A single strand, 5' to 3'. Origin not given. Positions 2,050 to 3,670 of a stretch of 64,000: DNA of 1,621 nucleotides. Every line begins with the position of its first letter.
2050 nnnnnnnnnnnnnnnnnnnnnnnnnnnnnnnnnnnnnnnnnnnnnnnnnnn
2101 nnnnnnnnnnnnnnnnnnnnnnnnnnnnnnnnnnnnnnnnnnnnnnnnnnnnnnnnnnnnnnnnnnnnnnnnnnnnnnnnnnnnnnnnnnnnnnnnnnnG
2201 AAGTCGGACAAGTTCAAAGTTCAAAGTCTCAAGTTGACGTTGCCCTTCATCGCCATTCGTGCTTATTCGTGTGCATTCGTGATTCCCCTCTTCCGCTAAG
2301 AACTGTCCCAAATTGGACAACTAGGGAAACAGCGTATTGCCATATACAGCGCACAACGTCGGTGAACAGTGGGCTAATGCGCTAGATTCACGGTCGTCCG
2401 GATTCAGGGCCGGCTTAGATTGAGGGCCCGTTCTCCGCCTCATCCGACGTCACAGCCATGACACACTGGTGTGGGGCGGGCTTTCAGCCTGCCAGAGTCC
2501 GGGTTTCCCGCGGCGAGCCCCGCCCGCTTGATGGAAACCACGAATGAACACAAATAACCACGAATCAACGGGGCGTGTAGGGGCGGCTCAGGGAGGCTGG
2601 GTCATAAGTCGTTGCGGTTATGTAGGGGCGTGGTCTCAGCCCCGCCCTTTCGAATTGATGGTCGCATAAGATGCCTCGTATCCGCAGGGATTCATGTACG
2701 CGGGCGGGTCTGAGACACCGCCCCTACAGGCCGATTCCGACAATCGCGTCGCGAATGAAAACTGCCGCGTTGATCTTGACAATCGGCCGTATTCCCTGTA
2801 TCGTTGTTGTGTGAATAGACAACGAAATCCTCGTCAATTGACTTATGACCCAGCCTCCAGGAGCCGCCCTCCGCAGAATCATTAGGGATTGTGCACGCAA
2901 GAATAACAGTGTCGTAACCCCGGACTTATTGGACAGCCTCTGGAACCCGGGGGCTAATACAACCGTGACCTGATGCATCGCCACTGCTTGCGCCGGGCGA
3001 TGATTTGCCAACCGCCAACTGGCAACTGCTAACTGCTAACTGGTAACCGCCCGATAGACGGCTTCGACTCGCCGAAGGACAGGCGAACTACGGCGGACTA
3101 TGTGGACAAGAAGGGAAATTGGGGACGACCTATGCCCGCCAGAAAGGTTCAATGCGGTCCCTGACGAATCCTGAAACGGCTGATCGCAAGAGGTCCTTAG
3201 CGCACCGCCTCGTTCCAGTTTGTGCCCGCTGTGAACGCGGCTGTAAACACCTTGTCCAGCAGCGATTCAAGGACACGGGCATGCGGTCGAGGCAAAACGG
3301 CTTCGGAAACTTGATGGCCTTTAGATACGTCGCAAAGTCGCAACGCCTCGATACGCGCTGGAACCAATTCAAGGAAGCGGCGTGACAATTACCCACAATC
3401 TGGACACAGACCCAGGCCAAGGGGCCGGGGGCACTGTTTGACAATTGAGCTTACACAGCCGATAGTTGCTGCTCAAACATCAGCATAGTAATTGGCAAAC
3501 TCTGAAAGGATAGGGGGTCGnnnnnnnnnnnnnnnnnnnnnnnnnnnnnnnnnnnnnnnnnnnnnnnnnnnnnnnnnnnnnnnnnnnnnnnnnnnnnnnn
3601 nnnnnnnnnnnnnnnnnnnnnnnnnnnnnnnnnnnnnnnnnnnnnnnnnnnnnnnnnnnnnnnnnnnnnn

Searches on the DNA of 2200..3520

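Call 43: search_rna_families(source=window, start=2200, end=3520, threshold=evalue, max_evalue=5)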
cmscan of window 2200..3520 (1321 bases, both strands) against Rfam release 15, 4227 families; matches with E-value up to 5: 1.
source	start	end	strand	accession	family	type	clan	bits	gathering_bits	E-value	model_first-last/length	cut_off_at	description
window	3156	3195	+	RF00478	SCARNA6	Gene; snRNA; snoRNA; scaRNA;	-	10.8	68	1.8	1-265/265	no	Small Cajal body specific RNA 6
